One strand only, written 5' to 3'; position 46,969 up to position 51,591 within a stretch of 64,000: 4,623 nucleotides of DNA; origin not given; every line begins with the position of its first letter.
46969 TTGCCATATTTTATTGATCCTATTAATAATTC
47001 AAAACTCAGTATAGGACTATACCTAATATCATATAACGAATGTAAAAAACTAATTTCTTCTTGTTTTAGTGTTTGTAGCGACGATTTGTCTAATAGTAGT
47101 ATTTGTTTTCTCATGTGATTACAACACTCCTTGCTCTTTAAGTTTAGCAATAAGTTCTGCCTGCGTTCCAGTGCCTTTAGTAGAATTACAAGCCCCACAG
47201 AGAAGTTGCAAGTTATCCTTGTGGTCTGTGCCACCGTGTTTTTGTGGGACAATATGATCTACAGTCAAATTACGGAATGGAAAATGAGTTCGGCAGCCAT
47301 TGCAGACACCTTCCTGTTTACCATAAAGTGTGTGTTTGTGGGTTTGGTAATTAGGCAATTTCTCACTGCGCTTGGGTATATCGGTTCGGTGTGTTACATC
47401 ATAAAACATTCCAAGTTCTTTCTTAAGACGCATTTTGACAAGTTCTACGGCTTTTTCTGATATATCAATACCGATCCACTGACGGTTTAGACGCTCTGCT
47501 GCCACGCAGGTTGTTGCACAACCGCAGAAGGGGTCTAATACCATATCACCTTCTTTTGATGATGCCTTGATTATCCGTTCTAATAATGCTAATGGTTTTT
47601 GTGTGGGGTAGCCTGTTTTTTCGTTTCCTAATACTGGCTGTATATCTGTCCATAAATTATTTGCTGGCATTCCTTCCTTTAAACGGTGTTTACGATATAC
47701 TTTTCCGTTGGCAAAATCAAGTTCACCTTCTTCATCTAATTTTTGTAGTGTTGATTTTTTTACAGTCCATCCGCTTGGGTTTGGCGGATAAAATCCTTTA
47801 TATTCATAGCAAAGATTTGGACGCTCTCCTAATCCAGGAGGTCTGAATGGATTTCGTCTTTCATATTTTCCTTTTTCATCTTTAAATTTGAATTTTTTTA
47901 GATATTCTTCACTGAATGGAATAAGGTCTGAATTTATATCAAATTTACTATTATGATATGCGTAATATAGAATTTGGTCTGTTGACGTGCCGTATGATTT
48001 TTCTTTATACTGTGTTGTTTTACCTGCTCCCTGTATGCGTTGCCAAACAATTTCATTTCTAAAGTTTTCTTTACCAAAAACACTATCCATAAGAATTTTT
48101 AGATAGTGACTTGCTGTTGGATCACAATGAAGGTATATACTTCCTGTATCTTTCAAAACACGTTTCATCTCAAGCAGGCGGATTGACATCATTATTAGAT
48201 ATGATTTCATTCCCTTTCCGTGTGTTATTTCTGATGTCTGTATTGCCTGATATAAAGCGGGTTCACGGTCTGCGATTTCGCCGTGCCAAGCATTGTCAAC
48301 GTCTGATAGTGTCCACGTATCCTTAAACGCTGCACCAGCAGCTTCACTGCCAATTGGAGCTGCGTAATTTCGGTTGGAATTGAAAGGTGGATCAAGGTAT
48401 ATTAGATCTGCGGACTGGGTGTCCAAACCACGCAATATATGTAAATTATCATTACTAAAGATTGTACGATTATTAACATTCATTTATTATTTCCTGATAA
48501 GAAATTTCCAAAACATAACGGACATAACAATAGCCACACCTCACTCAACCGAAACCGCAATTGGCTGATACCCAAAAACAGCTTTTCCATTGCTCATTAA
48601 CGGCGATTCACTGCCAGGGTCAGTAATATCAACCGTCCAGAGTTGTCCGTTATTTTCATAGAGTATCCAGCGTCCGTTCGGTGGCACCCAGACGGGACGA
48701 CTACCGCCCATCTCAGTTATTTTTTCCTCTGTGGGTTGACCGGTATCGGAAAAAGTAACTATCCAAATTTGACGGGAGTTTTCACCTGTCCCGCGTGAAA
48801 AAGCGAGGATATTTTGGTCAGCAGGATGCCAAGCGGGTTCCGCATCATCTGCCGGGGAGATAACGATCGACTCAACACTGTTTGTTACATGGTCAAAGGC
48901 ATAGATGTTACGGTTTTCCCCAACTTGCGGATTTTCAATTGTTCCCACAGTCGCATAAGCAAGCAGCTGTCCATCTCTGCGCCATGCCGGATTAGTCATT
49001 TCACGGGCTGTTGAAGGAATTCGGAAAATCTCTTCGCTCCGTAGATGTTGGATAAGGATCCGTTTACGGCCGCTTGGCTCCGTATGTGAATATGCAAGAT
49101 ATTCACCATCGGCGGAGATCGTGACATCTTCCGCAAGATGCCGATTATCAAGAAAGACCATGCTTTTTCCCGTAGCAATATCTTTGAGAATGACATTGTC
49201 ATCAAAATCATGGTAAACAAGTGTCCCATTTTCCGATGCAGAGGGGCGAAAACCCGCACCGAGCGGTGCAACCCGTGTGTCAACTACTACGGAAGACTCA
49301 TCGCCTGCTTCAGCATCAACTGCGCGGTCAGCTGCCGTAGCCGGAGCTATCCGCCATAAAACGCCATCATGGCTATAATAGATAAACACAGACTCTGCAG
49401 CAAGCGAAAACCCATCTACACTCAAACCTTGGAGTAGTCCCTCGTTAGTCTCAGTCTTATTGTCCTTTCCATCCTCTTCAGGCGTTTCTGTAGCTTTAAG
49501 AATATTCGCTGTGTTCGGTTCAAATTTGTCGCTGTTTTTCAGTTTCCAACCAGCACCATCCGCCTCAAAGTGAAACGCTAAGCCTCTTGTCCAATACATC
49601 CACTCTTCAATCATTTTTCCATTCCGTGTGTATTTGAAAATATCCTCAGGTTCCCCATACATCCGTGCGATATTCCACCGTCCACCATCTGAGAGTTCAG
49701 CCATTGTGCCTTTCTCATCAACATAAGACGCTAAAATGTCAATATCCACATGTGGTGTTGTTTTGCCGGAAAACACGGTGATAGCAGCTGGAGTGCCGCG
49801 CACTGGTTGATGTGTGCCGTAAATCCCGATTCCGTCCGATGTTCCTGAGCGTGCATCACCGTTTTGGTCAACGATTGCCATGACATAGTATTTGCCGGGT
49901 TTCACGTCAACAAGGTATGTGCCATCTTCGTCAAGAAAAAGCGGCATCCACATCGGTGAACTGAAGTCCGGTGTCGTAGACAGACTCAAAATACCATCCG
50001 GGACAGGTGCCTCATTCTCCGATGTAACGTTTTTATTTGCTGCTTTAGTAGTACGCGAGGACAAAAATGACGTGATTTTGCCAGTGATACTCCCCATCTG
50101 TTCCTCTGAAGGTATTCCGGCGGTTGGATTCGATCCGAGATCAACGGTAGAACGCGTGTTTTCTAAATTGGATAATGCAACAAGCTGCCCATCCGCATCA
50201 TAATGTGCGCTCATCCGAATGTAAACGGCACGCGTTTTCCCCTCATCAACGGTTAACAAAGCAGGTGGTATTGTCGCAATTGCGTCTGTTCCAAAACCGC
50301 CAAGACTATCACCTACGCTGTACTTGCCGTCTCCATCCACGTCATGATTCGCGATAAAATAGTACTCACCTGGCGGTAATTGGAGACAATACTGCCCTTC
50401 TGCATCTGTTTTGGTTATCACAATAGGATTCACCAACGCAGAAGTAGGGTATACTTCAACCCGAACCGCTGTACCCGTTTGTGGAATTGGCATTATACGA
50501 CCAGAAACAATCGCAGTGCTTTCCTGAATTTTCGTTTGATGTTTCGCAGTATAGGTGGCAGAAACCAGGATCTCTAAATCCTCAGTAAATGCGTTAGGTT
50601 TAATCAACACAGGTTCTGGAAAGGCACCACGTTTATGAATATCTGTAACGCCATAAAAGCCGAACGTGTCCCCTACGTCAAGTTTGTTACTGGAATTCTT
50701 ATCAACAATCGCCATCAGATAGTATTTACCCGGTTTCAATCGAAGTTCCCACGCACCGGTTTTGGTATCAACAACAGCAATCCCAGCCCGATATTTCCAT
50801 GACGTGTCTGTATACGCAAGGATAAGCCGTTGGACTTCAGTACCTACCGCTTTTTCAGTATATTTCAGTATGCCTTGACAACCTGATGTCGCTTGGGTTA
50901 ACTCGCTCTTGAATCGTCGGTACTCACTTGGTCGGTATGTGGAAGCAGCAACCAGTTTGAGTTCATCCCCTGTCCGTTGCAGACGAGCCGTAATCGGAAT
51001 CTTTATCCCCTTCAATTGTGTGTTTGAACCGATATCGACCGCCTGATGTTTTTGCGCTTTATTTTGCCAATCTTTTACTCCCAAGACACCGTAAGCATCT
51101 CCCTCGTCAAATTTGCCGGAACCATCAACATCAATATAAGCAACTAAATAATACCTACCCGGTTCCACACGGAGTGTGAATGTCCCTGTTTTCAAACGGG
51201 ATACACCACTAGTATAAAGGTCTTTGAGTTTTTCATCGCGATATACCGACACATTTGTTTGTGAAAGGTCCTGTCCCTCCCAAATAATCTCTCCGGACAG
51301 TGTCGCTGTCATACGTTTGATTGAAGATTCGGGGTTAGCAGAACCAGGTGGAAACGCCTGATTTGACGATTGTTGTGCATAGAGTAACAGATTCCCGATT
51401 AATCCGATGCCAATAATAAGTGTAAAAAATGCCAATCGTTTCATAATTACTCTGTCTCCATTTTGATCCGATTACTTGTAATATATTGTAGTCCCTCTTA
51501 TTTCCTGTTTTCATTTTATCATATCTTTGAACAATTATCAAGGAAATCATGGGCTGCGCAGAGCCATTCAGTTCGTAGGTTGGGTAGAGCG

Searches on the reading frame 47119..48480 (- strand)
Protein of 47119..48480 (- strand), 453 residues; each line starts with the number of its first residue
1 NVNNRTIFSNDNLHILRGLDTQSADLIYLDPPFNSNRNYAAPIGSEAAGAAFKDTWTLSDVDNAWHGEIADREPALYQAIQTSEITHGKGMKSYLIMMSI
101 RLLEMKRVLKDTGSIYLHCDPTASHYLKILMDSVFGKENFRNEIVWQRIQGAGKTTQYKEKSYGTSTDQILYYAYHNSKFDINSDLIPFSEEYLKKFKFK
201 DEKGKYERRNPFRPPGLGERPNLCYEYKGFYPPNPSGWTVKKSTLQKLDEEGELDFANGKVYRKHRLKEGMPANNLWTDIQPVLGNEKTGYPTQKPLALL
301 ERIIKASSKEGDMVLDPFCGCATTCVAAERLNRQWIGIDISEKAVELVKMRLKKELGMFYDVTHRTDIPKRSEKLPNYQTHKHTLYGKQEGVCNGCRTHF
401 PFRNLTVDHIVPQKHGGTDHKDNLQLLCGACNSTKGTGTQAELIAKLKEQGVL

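Call 32: search_protein_families(library=pfam, proteins=[window:47119-48480:-], max_evalue=0.001)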
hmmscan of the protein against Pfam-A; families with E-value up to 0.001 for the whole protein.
window:47119-48480:- (453 aa): 7 families
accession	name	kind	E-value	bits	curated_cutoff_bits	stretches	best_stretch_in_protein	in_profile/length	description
PF01555.25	N6_N4_Mtase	-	1.6e-45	156.2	26.7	1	25-349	2-220/221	DNA methylase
PF01844.29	HNH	-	2.7e-13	50.3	21.4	1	393-437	1-46/47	HNH endonuclease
PF14279.12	HNH_5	-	7.9e-12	45.4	27.5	1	393-447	1-55/56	HNH endonuclease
PF02086.21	MethyltransfD12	-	7.2e-06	26.4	22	0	299-366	8-76/253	D12 class N6 adenine-specific DNA methyltransferase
PF03602.21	Cons_hypoth95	-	3.8e-05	23.9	24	0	7-38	95-128/182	Conserved hypothetical protein 95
PF13847.12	Methyltransf_31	-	8.1e-05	22.8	27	1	309-354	2-50/145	Methyltransferase domain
PF02945.21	Endonuclease_7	-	0.00018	21.8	23.6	1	379-438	12-66/82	Recombination endonuclease VII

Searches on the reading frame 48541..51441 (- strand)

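Call 32: search_protein_families(library=pfam, proteins=[window:48541-51441:-], max_evalue=0.001)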
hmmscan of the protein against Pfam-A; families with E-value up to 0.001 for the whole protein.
window:48541-51441:- (966 aa): 5 families
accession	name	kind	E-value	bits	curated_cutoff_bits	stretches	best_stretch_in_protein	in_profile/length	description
PF09912.14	DUF2141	-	4.8e-09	36.6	24.4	0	347-376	42-72/112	Uncharacterized protein conserved in bacteria (DUF2141)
PF23194.1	NOMO_5th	-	7e-07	30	27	0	327-361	18-53/89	NOMO fifth transthyretin-like domain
PF13620.12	CarboxypepD_reg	-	5e-06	27.2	32.3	0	340-366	29-56/82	Carboxypeptidase regulatory-like domain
PF07676.18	PD40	-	2e-05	24.9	20.9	0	809-831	5-27/38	WD40-like Beta Propeller Repeat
PF08400.16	phage_tail_N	-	3.2e-05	24.4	26.6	0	309-378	7-74/134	Prophage tail fibre N-terminal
